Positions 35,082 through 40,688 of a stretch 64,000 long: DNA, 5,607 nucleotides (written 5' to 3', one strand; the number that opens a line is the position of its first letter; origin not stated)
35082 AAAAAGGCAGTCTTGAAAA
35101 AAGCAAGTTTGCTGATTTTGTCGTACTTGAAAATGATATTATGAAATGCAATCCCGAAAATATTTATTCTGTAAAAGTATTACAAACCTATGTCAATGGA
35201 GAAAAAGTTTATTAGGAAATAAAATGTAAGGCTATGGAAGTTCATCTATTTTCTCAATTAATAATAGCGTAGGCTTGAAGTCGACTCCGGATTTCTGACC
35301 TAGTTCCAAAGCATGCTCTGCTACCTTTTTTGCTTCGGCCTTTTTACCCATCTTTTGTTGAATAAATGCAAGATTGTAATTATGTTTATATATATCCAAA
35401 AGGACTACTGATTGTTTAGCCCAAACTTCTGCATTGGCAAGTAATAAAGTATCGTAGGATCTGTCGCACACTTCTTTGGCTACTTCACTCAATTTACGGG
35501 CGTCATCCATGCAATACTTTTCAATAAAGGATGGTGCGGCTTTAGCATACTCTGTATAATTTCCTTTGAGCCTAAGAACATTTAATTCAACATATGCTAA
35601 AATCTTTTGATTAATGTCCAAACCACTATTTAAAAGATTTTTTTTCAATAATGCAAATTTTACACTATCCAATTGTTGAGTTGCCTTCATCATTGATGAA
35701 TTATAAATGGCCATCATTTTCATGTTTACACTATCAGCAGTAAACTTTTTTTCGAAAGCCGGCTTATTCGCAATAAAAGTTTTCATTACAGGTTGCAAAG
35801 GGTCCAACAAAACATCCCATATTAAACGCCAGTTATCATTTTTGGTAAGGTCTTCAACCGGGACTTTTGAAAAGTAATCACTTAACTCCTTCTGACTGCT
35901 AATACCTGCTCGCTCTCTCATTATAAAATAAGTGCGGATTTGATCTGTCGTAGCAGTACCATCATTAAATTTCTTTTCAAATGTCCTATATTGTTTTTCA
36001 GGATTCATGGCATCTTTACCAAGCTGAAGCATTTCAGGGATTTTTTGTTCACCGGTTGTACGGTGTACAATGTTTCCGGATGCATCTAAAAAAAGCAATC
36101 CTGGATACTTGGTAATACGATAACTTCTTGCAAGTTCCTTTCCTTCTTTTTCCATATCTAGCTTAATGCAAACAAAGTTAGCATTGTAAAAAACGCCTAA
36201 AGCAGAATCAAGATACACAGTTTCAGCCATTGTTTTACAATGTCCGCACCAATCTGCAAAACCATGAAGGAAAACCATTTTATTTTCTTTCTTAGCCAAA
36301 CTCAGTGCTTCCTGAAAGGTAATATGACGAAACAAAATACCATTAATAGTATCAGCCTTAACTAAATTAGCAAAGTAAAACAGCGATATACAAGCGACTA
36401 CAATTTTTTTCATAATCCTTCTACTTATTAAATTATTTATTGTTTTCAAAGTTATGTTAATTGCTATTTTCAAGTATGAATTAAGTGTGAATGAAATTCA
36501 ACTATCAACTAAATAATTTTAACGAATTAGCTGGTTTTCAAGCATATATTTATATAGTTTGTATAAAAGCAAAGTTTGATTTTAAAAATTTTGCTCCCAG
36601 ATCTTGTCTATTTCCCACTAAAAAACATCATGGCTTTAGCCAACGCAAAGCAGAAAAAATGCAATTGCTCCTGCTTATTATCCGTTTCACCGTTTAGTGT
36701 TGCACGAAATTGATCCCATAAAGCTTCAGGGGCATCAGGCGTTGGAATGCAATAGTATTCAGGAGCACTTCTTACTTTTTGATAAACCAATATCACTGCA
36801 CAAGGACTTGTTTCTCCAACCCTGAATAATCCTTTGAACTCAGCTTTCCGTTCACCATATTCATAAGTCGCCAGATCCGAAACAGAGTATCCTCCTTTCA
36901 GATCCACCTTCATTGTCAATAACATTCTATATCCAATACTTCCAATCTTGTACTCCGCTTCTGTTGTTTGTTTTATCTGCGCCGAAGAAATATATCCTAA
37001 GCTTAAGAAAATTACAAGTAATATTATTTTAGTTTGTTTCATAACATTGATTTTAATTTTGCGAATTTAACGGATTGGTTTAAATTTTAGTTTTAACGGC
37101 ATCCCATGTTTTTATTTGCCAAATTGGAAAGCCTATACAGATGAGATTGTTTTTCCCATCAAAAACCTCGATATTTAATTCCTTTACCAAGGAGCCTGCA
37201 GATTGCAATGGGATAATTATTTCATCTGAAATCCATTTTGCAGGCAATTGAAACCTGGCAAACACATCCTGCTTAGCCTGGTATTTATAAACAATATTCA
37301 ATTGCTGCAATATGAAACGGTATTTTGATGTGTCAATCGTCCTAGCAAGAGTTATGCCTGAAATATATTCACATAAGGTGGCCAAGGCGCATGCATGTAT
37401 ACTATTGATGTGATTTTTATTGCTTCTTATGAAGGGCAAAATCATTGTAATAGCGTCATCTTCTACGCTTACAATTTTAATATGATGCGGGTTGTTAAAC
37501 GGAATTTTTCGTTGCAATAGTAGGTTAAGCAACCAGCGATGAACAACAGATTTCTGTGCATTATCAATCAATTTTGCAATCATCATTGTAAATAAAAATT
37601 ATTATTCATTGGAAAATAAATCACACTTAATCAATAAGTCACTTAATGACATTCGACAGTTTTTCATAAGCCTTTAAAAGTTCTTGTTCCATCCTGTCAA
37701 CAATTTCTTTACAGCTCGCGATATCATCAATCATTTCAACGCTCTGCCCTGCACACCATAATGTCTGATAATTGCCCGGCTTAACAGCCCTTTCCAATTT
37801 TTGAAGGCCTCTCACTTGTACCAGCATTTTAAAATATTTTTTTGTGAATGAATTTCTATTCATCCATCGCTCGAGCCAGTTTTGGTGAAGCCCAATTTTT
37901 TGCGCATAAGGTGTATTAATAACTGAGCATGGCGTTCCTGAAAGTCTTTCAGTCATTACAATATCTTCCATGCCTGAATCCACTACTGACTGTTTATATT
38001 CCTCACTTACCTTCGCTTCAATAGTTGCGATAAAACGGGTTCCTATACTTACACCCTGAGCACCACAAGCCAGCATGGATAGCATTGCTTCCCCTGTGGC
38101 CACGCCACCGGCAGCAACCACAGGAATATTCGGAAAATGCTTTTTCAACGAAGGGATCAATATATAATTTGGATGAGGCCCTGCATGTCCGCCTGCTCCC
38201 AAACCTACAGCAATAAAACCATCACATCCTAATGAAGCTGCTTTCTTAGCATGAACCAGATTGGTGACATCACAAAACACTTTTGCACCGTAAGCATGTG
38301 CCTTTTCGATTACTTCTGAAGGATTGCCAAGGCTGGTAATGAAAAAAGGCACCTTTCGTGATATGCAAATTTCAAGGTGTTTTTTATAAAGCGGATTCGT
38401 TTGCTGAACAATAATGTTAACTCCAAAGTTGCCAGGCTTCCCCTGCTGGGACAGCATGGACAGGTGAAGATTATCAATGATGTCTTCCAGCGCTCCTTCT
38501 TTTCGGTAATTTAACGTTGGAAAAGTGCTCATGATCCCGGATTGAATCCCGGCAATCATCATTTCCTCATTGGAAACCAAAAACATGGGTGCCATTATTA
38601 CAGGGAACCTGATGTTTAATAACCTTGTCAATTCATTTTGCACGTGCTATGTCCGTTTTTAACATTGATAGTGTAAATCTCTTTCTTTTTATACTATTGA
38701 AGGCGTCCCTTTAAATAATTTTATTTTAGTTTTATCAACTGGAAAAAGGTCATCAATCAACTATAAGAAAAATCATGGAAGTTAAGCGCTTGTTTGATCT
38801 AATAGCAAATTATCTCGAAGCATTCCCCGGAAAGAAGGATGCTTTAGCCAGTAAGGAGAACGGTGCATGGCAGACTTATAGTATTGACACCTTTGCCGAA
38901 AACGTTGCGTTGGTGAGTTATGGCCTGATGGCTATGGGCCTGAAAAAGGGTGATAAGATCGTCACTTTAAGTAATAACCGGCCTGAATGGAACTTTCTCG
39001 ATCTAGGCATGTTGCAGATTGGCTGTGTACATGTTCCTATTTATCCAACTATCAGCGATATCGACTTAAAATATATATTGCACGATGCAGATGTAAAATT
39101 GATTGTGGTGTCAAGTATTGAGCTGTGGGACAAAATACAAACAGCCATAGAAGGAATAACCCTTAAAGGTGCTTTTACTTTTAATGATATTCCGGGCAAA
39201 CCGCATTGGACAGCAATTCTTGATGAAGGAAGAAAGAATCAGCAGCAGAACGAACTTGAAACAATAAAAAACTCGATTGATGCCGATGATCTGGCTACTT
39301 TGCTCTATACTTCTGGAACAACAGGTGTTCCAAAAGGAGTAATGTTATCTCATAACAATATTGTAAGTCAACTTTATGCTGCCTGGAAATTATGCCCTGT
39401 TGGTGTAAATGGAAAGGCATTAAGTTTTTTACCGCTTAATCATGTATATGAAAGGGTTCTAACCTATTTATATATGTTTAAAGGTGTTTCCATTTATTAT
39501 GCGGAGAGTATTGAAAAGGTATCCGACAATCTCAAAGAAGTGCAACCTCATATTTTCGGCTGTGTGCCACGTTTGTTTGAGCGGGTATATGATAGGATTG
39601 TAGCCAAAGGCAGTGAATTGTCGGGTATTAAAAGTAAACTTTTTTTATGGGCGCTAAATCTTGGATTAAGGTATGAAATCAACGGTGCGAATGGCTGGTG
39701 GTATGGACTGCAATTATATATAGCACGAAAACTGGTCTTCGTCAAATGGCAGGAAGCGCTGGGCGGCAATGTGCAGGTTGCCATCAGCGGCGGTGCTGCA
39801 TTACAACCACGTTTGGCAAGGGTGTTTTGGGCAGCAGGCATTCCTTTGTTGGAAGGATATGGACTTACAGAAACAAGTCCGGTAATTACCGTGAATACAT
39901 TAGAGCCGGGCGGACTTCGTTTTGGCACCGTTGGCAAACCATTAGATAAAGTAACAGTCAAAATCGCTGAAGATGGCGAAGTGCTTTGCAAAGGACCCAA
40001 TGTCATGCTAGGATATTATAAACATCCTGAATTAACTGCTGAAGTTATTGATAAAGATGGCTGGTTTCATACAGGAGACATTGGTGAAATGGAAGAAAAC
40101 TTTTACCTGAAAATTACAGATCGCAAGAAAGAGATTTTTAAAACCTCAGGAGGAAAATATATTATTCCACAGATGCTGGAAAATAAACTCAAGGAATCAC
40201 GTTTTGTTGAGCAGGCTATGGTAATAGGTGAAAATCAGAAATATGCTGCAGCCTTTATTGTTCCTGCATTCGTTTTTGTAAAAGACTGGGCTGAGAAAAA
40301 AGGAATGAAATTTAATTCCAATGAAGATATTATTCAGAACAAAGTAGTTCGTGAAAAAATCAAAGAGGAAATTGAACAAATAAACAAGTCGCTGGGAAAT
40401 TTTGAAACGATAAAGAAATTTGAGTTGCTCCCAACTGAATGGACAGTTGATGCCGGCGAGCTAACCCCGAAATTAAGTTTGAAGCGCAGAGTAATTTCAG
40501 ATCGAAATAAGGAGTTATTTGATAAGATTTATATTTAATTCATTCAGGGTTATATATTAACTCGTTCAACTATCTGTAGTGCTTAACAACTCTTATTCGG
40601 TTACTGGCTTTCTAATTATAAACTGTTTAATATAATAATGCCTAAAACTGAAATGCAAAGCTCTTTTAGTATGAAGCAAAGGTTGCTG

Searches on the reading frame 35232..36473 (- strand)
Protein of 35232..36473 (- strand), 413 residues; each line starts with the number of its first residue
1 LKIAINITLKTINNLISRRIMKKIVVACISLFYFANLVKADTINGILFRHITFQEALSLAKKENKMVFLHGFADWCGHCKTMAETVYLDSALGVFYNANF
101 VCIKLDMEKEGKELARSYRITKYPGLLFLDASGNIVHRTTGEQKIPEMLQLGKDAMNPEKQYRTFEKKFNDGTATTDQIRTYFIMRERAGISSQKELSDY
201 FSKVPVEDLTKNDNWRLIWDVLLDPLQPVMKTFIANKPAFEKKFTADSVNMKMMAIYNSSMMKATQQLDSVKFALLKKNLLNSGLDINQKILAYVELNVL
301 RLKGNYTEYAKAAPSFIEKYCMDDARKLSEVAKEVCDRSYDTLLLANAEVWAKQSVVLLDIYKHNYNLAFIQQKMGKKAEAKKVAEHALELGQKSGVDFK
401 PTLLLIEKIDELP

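Call 90: search_protein_families(library=pfam, proteins=[window:35232-36473:-], max_evalue=0.00001)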
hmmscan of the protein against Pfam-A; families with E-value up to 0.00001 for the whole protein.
window:35232-36473:- (413 aa): 4 families
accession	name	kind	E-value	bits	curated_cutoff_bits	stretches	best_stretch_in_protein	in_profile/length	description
PF13098.12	Thioredoxin_2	-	7e-11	42.8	27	1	60-150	1-102/104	Thioredoxin-like domain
PF00085.26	Thioredoxin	-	7.7e-11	42.4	23.5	1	61-144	15-93/103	Thioredoxin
PF03190.21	Thioredox_DsbH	-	4.9e-09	36.8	27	1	54-109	27-82/163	Protein of unknown function, DUF255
PF13899.12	Thioredoxin_7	-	2.9e-08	34.1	27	1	52-131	5-83/83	Thioredoxin-like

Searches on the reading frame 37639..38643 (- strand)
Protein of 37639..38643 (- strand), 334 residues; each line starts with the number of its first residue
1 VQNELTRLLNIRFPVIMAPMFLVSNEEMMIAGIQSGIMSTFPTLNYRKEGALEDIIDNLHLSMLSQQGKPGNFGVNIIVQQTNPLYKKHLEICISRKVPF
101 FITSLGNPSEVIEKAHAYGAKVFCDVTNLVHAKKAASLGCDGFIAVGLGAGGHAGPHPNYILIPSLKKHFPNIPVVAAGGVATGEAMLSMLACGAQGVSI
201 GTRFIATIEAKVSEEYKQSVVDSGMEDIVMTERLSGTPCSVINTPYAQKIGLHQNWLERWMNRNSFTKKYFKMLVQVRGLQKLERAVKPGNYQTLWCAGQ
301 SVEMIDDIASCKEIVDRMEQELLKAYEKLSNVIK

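Call 90: search_protein_families(library=pfam, proteins=[window:37639-38643:-], max_evalue=0.00001)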
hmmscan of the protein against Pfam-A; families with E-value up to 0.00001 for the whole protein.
window:37639-38643:- (334 aa): 1 family
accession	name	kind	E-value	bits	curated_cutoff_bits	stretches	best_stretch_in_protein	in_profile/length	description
PF03060.21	NMO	-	1.1e-36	127.3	28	1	77-319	96-329/331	Nitronate monooxygenase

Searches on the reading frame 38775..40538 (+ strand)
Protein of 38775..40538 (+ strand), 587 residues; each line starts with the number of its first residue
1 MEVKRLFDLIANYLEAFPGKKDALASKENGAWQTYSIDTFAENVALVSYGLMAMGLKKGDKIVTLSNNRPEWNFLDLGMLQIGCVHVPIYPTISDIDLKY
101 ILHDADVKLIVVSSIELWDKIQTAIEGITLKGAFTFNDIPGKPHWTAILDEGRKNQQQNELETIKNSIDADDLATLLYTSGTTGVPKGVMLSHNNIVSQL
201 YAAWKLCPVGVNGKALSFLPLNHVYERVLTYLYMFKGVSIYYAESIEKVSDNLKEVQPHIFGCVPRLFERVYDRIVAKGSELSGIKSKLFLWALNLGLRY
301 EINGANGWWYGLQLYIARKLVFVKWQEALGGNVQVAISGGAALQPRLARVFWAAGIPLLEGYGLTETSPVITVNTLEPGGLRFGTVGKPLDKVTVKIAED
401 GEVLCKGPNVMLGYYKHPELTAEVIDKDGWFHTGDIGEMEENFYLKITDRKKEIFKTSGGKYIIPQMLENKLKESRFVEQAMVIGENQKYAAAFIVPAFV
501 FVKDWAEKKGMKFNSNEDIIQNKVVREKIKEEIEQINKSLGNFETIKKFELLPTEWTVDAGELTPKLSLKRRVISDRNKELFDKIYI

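Call 90: search_protein_families(library=pfam, proteins=[window:38775-40538:+], max_evalue=0.00001)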
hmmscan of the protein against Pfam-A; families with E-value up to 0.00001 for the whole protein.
window:38775-40538:+ (587 aa): 2 families
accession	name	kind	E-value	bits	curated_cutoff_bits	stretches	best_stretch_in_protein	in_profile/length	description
PF00501.34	AMP-binding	-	2.1e-69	234.6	29.9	1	18-415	9-384/384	AMP-binding enzyme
PF23562.2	AMP-binding_C_3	-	1.2e-08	35.8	20.8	1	458-586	7-120/124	AMP-binding enzyme C-terminal domain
